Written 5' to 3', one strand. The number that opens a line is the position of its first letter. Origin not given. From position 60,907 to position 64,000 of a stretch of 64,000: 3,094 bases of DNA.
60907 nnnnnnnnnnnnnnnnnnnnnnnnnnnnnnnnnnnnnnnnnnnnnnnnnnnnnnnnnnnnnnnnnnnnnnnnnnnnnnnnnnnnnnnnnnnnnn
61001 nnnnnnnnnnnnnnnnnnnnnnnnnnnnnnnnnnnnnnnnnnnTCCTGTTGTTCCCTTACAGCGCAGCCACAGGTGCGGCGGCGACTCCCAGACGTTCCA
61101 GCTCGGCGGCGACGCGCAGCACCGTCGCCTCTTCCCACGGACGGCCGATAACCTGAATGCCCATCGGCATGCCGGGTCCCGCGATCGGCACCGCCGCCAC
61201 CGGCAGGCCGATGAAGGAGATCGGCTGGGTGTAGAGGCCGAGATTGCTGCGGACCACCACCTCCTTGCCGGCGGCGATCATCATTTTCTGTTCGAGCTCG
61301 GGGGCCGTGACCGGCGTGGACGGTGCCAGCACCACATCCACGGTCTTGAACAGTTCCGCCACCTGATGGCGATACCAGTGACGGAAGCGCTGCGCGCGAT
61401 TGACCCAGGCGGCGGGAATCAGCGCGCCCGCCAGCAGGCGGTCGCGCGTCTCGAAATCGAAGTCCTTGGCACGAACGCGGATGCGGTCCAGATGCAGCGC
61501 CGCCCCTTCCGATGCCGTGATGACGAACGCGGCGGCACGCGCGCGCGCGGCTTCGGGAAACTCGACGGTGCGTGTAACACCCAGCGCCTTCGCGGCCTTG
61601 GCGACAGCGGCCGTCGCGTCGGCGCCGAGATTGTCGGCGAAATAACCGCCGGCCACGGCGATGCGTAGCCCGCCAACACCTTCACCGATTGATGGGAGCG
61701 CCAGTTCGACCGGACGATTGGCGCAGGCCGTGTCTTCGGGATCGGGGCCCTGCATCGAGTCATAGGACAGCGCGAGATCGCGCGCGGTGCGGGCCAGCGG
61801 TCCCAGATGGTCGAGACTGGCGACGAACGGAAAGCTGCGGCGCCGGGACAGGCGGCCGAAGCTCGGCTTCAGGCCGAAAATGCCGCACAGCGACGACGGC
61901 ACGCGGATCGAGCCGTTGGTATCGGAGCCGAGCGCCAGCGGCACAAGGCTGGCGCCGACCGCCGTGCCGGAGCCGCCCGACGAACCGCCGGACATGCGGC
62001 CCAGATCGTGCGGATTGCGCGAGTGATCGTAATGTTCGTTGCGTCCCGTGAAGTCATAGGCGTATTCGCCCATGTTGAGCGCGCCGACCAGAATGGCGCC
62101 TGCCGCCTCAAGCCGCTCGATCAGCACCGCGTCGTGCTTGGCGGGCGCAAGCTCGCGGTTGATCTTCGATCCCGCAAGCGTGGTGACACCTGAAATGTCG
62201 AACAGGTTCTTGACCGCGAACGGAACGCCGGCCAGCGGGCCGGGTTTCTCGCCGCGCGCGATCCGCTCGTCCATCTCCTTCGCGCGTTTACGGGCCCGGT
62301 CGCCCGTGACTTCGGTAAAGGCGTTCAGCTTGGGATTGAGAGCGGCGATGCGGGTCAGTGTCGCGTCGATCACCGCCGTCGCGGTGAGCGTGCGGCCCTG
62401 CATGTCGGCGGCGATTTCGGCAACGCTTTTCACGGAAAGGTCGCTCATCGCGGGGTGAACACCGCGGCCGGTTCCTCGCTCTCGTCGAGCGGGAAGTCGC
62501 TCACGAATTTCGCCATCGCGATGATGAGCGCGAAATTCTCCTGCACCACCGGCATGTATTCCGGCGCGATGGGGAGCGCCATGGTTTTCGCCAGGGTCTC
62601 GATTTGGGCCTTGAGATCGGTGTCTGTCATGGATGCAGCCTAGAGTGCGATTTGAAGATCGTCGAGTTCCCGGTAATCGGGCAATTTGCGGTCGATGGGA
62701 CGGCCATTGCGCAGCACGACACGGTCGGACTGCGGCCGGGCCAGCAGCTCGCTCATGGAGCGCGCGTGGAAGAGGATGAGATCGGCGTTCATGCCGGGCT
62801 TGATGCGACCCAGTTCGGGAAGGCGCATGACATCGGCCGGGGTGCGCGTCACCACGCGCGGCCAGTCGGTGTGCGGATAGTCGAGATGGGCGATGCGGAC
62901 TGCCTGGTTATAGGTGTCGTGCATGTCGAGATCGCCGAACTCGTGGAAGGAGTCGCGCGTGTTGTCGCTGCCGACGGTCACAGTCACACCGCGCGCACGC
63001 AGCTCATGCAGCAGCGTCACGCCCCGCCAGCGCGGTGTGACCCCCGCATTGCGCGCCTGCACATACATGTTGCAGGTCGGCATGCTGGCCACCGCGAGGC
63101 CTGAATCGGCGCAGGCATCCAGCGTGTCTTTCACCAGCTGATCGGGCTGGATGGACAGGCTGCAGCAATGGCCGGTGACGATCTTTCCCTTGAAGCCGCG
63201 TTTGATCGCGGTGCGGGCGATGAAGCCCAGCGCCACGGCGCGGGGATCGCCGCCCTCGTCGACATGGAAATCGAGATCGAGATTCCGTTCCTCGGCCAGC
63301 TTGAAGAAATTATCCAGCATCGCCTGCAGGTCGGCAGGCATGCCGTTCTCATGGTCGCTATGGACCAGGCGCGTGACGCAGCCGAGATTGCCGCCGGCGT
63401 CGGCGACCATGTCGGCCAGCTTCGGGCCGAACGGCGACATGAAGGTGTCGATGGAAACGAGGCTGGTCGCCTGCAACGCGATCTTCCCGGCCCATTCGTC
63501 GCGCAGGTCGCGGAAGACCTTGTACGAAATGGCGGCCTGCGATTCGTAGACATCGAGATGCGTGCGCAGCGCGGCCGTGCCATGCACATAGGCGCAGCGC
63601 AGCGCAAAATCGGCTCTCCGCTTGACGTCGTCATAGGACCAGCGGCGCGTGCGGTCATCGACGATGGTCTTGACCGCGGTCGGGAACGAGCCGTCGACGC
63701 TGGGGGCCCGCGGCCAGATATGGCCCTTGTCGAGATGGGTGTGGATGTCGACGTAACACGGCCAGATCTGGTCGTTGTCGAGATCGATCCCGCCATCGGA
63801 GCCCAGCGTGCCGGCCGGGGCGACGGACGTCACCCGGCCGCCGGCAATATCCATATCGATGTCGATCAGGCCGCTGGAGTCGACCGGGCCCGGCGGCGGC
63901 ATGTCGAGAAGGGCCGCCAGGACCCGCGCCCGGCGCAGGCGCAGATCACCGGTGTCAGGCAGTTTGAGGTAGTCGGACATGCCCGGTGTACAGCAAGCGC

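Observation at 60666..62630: Co-linear AtzG-AtzE-AtzH-like triad without an AtzD partner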

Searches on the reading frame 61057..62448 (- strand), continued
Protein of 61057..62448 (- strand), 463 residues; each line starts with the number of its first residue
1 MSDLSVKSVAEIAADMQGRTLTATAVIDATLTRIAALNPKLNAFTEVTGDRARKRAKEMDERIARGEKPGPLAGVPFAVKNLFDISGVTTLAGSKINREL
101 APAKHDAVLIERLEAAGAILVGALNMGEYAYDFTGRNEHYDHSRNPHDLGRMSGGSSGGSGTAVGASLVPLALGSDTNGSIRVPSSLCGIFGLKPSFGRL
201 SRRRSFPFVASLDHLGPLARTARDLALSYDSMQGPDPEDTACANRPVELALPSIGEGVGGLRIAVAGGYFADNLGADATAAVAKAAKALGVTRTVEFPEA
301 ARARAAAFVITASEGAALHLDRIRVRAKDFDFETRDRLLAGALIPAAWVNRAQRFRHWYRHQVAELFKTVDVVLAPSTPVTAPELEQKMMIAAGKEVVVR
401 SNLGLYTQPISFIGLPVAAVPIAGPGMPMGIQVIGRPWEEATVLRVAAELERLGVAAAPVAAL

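Call 40: get_annotated_region(hit=H40, flank=8000)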
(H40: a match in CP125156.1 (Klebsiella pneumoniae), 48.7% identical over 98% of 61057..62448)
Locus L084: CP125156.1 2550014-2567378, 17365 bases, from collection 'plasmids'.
description: Klebsiella pneumoniae strain 176 plasmid unnamed2, complete sequence
organism: Klebsiella pneumoniae (NCBI taxid 573)
taxonomy: Bacteria; Pseudomonadota; Gammaproteobacteria; Enterobacterales; Enterobacteriaceae; Klebsiella; Klebsiella pneumoniae
host: -; source: -; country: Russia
typing (MOB-suite, as given by PLSDB): non-mobilizable; mating-pair formation MPF_T
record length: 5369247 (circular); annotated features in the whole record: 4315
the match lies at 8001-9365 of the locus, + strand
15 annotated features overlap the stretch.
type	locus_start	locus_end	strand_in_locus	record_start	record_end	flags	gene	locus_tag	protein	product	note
CDS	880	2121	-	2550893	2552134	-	-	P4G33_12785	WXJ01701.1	alanine--glyoxylate aminotransferase family protein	-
CDS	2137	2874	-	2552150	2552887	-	-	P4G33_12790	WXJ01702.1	amino acid ABC transporter ATP-binding protein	-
CDS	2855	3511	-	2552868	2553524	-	-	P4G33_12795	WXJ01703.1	amino acid ABC transporter permease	-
CDS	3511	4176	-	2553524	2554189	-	-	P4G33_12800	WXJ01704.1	amino acid ABC transporter permease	-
CDS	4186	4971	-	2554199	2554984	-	-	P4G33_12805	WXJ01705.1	transporter substrate-binding domain-containing protein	-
CDS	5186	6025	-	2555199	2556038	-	hpxU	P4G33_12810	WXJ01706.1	MurR/RpiR family transcriptional regulator HpxU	-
CDS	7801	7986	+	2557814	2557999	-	hpxX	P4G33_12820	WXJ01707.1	oxalurate catabolism protein HpxX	-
CDS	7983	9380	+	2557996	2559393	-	-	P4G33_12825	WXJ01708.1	AtzE family amidohydrolase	-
CDS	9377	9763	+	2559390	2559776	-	hpxZ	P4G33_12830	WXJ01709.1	oxalurate catabolism protein HpxZ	-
CDS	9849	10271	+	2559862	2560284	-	-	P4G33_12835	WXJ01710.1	GNAT family N-acetyltransferase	-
CDS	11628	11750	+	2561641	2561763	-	-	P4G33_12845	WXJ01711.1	hypothetical protein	-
CDS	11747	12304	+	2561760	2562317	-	-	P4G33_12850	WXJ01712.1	helix-turn-helix domain-containing protein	-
CDS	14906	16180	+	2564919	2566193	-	fabF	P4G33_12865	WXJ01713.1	beta-ketoacyl-ACP synthase II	-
CDS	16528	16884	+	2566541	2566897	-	-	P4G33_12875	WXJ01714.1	ASCH domain-containing protein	-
CDS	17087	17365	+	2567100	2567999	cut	-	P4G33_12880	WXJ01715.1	hypothetical protein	-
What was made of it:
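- The Klebsiella hpxX-atzE-hpxZ locus has the same gene order (call 40).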

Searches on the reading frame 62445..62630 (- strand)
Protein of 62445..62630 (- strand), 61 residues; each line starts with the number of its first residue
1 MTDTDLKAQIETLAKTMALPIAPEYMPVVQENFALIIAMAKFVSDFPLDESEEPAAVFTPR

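Call 3: search_protein_families(library=ncbifam, proteins=[window:62445-62630:-], max_evalue=0.01)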
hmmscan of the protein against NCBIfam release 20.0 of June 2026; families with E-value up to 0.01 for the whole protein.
window:62445-62630:- (61 aa): 1 family
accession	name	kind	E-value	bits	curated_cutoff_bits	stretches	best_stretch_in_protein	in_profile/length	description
NF033624.1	HpxX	equivalog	0.0019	18.2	70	0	30-59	25-54/55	oxalurate catabolism protein HpxX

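Call 4: search_protein_families(library=pfam, proteins=[window:62445-62630:-], max_evalue=0.01)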
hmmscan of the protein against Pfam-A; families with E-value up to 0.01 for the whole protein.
window:62445-62630:- (61 aa): 1 family
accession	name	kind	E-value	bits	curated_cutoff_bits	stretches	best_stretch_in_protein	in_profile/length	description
PF13318.11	AtzG-like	-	1.5e-15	57.8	24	1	10-58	2-50/50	1-carboxybiuret hydrolase subunit AtzG-like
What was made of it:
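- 62445..62630 (-): atzG-like gene: 61-aa GatC-derived small subunit expected to partner and solubilise the amidase. Pfam PF13318 AtzG-like 57.8 bits, cut-off 24 (call 4).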

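Call 21: search_solved_structures(query=window:62445-62630:-, show_alignments=2, max_evalue=10)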
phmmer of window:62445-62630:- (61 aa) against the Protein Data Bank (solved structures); distinct sequences matched with E-value up to 10: 1.
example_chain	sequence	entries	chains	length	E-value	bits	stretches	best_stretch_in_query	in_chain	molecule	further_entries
6c62_C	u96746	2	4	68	0.0074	20.1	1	1-60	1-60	AtzG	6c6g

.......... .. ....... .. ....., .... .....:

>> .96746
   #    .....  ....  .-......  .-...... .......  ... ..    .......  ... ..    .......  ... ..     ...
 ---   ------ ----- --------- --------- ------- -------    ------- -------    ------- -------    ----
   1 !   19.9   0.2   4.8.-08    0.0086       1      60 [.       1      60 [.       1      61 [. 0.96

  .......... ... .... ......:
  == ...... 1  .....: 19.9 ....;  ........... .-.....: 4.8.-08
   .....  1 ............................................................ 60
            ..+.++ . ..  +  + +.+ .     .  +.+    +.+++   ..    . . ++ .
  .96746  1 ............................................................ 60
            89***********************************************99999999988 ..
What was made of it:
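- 62445..62630 (-): Weak direct match to pADP-1 AtzG 6c62_C, E=0.007 (call 21).
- On AtzG-like (Pfam PF13318 / DUF4089): The direct match to pADP-1 AtzG is weak, E=0.007 (call 21).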

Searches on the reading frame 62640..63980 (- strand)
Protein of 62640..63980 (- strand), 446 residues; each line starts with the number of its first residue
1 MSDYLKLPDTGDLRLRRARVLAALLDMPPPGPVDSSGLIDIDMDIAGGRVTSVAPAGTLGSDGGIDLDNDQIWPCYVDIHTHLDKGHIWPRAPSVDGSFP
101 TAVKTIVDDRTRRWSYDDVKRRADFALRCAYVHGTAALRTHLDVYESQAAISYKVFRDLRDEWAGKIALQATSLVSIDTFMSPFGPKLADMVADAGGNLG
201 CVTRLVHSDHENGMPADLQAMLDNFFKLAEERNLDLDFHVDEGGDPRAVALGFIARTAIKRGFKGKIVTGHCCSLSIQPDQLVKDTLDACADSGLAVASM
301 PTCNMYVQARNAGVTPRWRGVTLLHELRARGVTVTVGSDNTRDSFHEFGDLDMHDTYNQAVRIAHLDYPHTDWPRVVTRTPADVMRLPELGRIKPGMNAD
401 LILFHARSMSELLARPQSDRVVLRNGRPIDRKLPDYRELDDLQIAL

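Call 3: search_protein_families(library=ncbifam, proteins=[window:62640-63980:-], max_evalue=0.01)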
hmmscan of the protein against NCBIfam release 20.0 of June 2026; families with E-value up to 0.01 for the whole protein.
window:62640-63980:- (446 aa): 24 families
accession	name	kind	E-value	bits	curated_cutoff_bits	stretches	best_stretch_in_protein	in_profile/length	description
NF005759.0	PRK07583.1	equivalog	2.5e-178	593.2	403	1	4-443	4-435/438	cytosine deaminase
NF005748.0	PRK07572.1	subfamily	2.7e-37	128.8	438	1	39-437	16-408/426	cytosine deaminase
NF004636.0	PRK05985.1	subfamily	5.6e-37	127.5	408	1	41-431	18-390/398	amidohydrolase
NF006685.0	PRK09230.1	subfamily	1.8e-23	82.6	483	1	37-431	18-406/426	cytosine deaminase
NF005312.0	PRK06846.1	subfamily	1.2e-17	63.9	447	1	217-429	205-405/412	amidohydrolase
NF005365.0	PRK06886.1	equivalog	9.3e-14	51.2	340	1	76-355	23-293/327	hypothetical protein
TIGR02318.1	phosphono_phnM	equivalog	2.3e-08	33.4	390.55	1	375-408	327-360/376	phosphonate metabolism protein PhnM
NF011984.0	PRK15446.1-5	equivalog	4.3e-08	32.4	260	1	375-408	330-363/379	alpha-D-ribose 1-methylphosphonate 5-triphosphate diphosphatase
NF006689.0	PRK09237.1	equivalog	4.6e-08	32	371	1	335-408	270-339/383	amidohydrolase/deacetylase family metallohydrolase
TIGR03178.1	allantoinase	equivalog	2.4e-06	26.6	357.85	0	369-409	348-388/441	allantoinase AllB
NF011983.0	PRK15446.1-4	equivalog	6.8e-06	25.2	486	0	375-407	330-362/379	alpha-D-ribose 1-methylphosphonate 5-triphosphate diphosphatase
TIGR03583.1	EF_0837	hypoth_equivalog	9.7e-06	24.9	432.15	1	366-415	291-340/365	amidohydrolase/deacetylase family metallohydrolase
NF011990.0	PRK15446.2-6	subfamily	9.9e-06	24.5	233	0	375-409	333-368/390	alpha-D-ribose 1-methylphosphonate 5-triphosphate diphosphatase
NF002668.0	PRK02382.1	equivalog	1.4e-05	24.1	452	1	375-412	341-378/436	dihydroorotase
NF006055.0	PRK08203.1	equivalog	2.4e-05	23.1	532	1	282-409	277-395/455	8-oxoguanine deaminase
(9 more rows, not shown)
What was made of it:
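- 62640..63980 (-): First gene of the unit: PRK07583-type 'cytosine deaminase-like' amidohydrolase (446 aa), 9 nt upstream of atzG. It is a paralogue (59% identity) of the island gene at 52842-54188. NF005759 593 bits, cut-off 403 (call 3).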

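Call 4: search_protein_families(library=pfam, proteins=[window:62640-63980:-], max_evalue=0.01)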
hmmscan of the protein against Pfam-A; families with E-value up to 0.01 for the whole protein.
window:62640-63980:- (446 aa): 2 families
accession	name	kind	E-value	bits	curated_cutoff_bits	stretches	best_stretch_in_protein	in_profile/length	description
PF07969.17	Amidohydro_3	-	6.4e-30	105.5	29.7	1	219-427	262-469/472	Amidohydrolase family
PF01979.26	Amidohydro_1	-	3.8e-09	36.7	25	1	147-405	92-319/345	Amidohydrolase family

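Call 26: search_solved_structures(query=window:62640-63980:-, show_alignments=1, max_evalue=0.00001)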
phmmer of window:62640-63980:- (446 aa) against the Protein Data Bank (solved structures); distinct sequences matched with E-value up to 0.00001: 13.
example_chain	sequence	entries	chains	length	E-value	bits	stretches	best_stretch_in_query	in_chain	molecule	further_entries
2qt3_A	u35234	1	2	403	1.6e-21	79.8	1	42-429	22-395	N-isopropylammelide isopropyl amidohydrolase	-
4cqb_A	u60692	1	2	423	1.9e-21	79.5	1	42-429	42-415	N-ISOPROPYLAMMELIDE ISOPROPYL AMIDOHYDROLASE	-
4cqc_A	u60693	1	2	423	2.5e-21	79.1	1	42-429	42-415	N-ISOPROPYLAMMELIDE ISOPROPYL AMIDOHYDROLASE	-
5akq_A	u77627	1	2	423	9.3e-21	77.2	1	42-429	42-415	N-ISOPROPYLAMMELIDE ISOPROPYL AMIDOHYDROLASE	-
4cqd_A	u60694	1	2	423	4.3e-20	75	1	42-429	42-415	N-ISOPROPYLAMMELIDE ISOPROPYL AMIDOHYDROLASE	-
1k6w_A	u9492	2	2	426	5.2e-20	74.8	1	46-431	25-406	Cytosine Deaminase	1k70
3o7u_A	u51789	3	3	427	5.2e-20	74.7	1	46-431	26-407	Cytosine deaminase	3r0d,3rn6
1r9z_A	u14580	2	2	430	5.3e-20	74.7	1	46-431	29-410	Cytosine deaminase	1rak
1r9x_A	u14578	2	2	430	7.2e-20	74.3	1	46-431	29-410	Cytosine deaminase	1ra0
1r9y_A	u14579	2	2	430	1.4e-19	73.4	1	46-431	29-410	Cytosine deaminase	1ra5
3g77_A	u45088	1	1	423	5e-19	71.5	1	46-431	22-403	Cytosine deaminase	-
4r7w_A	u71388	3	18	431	1.1e-16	63.8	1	48-429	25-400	Cytosine deaminase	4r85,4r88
6nbo_A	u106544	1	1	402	6.4e-15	58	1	42-431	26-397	N-isopropylammelide isopropylaminohydrolase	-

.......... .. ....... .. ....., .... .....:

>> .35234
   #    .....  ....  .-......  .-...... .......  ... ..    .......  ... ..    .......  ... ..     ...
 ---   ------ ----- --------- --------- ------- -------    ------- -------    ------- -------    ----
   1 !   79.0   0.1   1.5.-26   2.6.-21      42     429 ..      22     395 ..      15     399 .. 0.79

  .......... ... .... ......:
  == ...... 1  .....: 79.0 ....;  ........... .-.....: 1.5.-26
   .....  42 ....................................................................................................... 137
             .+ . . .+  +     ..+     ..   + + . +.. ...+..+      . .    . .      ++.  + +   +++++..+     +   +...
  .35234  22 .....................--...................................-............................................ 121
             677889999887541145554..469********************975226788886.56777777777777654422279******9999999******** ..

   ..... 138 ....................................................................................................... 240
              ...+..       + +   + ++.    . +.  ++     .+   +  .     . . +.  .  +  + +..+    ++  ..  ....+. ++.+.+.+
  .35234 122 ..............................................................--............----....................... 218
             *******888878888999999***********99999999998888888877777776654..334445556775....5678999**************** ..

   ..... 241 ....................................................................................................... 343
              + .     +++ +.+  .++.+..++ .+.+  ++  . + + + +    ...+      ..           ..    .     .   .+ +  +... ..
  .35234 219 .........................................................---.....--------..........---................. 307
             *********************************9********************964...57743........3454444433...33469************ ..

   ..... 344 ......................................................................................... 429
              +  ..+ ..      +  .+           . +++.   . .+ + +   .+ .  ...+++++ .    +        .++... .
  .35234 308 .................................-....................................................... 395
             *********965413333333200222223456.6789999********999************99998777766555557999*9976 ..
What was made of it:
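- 62640..63980 (-): PDB best hits AtzC 2qt3 80 bits and CodA 75 bits; HxH and HxxE motifs read from the sequence and alignment (call 26).
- An AtzC-like amidohydrolase lies directly upstream, with AtzC 2qt3 as its best PDB hit at 80 bits (call 26).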

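Call 50: find_homologous_proteins(query=window:62640-63980:-, max_evalue=1e-40)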
Query window:62640-63980:- (446 aa): 7543 proteins with E <= 1e-40 among 8000 candidates; the best 120 are listed.
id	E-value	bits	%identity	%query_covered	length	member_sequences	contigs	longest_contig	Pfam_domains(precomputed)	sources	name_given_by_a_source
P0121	7.2e-181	620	63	93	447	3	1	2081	PF07969.18,PF01979.27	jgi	jgi:cytosine deaminase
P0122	8.8e-177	606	59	99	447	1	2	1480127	PF07969.18,PF01979.27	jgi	jgi:cytosine/creatinine deaminase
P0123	2.5e-176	605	60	99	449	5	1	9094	PF07969.18,PF01979.27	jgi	jgi:cytosine/creatinine deaminase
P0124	3.8e-175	601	59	99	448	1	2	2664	PF07969.18,PF01979.27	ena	-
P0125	5.8e-175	600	60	99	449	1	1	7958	PF07969.18,PF01979.27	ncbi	ncbi:MAG: cytosine deaminase [Candidatus Eiseniibacteriota bacterium]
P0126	7.4e-175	600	59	99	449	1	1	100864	PF07969.18,PF01979.27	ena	-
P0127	2.8e-173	595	60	98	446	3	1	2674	PF07969.18,PF01979.27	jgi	jgi:cytosine/creatinine deaminase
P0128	4.7e-172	591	59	99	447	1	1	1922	PF07969.18,PF01979.27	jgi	-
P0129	6.9e-172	590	59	100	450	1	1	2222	PF07969.18,PF01979.27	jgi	jgi:cytosine deaminase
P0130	1.9e-171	589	60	98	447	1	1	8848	PF07969.18,PF01979.27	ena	-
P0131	2.4e-171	588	59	98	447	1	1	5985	PF07969.18,PF01979.27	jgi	jgi:cytosine deaminase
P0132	8.9e-171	587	59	99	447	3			PF07969.18,PF01979.27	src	-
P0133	9.9e-171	586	58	99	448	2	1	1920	PF07969.18,PF01979.27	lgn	-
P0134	4.6e-170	584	59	98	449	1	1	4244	PF07969.18,PF01979.27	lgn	-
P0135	5.2e-169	581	58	99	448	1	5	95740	PF07969.18,PF01979.27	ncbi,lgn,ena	-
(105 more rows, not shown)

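Call 51: find_encoding_contigs(protein=P0122, flank=9000, max_places=2)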
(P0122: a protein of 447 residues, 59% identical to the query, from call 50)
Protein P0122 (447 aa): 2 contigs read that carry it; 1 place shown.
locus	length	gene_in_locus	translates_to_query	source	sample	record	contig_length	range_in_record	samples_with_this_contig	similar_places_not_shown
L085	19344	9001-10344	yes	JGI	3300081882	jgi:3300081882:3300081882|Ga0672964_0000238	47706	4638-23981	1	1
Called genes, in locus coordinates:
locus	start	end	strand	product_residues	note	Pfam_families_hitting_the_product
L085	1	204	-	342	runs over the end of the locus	PF09084:NMT1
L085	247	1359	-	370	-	PF08309:LVIVD (faint)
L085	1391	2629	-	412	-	PF01979:Amidohydro_1, PF07969:Amidohydro_3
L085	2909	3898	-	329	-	PF09084:NMT1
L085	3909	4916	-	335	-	PF14226:DIOX_N, PF03171:2OG-FeII_Oxy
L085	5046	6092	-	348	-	PF00355:Rieske, PF19112:VanA_C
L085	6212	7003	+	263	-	PF02633:Creatininase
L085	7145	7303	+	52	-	-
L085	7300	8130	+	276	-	PF00005:ABC_tran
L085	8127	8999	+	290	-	PF00528:BPD_transp_1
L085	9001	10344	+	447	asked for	PF01979:Amidohydro_1, PF07969:Amidohydro_3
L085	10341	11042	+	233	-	PF01565:FAD_binding_4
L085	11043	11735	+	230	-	-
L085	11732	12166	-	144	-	PF00190:Cupin_1 (weak), PF05899:Cupin_3 (weak), PF07883:Cupin_2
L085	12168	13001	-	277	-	PF00857:Isochorismatase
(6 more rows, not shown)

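Call 52: find_encoding_contigs(protein=P0126, flank=9000, max_places=2)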
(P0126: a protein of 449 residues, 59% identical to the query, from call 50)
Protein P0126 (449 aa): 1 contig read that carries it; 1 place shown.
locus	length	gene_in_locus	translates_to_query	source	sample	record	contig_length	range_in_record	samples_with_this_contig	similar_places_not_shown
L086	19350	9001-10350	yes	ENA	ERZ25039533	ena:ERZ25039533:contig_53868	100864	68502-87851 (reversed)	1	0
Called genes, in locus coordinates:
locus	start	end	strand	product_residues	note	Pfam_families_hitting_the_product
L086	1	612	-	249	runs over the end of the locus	PF09084:NMT1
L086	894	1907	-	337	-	PF14226:DIOX_N, PF03171:2OG-FeII_Oxy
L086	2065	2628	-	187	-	PF19112:VanA_C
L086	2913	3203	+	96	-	-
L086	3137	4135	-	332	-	PF14226:DIOX_N, PF03171:2OG-FeII_Oxy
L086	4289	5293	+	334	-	PF09084:NMT1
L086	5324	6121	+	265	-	PF02633:Creatininase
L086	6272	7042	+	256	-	PF09084:NMT1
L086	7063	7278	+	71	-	-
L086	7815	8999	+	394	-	PF00528:BPD_transp_1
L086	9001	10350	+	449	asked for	PF01979:Amidohydro_1, PF07969:Amidohydro_3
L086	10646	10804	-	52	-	-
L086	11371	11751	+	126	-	-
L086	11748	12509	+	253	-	PF01565:FAD_binding_4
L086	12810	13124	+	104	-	-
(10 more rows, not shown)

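Call 53: find_encoding_contigs(protein=P0135, flank=9000, max_places=2)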
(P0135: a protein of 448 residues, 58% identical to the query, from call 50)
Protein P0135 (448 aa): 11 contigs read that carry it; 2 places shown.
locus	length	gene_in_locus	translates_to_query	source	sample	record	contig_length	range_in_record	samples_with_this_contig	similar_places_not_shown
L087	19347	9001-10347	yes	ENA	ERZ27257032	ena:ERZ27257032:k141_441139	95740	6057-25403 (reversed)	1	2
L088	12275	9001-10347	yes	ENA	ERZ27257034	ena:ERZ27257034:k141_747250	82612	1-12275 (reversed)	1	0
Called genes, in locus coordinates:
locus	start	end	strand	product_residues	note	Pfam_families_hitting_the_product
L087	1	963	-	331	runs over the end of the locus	PF09084:NMT1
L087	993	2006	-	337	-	PF14226:DIOX_N, PF03171:2OG-FeII_Oxy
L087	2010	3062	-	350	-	PF00355:Rieske, PF19112:VanA_C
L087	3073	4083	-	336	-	PF14226:DIOX_N, PF03171:2OG-FeII_Oxy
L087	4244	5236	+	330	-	PF09084:NMT1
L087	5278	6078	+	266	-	PF02633:Creatininase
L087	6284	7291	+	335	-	PF09084:NMT1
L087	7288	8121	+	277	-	PF00005:ABC_tran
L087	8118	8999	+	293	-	PF00528:BPD_transp_1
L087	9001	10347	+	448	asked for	PF01979:Amidohydro_1, PF07969:Amidohydro_3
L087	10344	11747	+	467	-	PF01565:FAD_binding_4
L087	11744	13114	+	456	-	PF01565:FAD_binding_4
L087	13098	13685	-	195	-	PF02525:Flavodoxin_2, PF03358:FMN_red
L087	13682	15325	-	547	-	PF02129:Peptidase_S15, PF08530:PepX_C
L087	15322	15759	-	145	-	PF00190:Cupin_1 (weak), PF02311:AraC_binding, PF07883:Cupin_2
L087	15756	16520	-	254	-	PF00857:Isochorismatase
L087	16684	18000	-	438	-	PF01425:Amidase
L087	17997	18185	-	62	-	PF13318:AtzG-like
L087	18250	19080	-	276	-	PF04909:Amidohydro_2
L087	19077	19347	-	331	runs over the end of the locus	PF00248:Aldo_ket_red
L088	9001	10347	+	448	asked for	PF01979:Amidohydro_1, PF07969:Amidohydro_3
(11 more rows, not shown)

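Call 72: search_protein_families(library=ncbifam, proteins=[L087:18250-19080:-], max_evalue=0.00001)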
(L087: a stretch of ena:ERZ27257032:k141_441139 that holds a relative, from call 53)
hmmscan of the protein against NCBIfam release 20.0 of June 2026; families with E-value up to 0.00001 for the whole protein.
L087:18250-19080:- (276 aa): 2 families
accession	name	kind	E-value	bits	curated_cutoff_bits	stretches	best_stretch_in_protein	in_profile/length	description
NF052480.1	FuconLaconase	equivalog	3.5e-56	190.9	400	1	1-275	1-286/287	L-fucono-1,5-lactonase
NF042924.1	SlmHylase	equivalog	8.9e-08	31.6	500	1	131-246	153-263/299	4-sulfomuconolactone hydrolase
